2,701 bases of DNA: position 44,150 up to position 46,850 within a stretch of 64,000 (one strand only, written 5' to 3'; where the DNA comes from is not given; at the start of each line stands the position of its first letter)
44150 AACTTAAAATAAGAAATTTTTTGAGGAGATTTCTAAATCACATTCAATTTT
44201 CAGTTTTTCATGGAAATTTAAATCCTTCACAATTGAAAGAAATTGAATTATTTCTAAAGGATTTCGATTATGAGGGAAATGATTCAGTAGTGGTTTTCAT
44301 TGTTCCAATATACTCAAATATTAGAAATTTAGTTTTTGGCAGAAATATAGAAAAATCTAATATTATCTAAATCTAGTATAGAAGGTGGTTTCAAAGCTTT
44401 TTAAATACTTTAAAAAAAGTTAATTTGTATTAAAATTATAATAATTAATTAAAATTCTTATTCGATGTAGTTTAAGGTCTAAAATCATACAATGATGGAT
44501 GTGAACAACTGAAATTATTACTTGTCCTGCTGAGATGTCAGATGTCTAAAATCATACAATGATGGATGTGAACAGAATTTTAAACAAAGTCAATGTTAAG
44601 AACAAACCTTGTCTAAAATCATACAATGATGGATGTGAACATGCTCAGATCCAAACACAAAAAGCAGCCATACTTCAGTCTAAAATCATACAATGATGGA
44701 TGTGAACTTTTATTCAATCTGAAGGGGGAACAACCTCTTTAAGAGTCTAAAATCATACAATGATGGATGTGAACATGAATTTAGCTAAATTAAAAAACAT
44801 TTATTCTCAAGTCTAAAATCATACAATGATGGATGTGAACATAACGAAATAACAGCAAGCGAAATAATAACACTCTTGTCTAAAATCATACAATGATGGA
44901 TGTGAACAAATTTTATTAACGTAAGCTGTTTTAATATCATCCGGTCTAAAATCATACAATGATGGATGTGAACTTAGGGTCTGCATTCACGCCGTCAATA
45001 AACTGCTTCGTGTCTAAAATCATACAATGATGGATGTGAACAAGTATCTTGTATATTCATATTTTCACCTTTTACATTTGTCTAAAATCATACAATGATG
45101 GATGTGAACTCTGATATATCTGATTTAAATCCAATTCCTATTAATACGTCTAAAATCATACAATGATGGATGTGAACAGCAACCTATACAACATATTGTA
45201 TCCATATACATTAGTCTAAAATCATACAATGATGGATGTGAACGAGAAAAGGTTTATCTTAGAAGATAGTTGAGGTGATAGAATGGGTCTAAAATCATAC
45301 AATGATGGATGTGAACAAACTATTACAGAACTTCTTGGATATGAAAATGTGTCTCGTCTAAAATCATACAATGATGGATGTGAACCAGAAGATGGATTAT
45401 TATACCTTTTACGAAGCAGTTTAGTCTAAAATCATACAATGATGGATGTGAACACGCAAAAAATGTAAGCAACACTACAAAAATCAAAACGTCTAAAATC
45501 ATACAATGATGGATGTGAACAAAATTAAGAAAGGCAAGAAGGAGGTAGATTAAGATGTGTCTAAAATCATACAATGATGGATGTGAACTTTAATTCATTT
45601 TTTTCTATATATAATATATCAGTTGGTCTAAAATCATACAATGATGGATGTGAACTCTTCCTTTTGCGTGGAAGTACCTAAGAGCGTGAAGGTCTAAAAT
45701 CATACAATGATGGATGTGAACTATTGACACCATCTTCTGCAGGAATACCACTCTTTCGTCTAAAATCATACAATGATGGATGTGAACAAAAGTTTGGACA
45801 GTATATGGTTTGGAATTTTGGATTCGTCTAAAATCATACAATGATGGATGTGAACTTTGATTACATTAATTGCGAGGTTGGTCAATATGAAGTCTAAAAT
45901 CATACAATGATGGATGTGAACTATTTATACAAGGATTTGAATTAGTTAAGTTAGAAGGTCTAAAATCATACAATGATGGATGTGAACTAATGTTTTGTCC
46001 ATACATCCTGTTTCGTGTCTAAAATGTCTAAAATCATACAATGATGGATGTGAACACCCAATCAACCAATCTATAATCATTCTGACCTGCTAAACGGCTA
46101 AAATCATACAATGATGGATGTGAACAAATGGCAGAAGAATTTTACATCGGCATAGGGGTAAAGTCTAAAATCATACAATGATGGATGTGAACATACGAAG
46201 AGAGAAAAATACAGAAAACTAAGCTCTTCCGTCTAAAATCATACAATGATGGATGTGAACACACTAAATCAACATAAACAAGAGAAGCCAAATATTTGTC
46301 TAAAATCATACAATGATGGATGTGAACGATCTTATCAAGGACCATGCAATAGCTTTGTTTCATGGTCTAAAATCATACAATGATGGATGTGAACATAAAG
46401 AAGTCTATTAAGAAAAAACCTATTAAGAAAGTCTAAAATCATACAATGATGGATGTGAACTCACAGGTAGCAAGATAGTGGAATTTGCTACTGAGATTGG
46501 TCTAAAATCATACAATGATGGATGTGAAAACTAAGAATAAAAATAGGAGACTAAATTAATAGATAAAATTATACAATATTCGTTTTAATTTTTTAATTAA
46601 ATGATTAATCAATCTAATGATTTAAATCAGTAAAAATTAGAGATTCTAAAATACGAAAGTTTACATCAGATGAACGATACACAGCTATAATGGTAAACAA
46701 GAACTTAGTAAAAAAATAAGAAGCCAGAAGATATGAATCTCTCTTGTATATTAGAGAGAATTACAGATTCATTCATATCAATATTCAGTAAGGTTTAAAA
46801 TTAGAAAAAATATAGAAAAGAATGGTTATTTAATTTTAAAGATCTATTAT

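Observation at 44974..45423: Spacers 8, 13 and 14 reconstruct parts of a D5/P4-type primase-helicase of an unknown mobile element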

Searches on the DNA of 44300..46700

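Call 111: search_rna_families(source=window, start=44300, end=46700, threshold=evalue, max_evalue=0.1)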
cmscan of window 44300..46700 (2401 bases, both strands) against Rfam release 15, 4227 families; matches with E-value up to 0.1: 0.
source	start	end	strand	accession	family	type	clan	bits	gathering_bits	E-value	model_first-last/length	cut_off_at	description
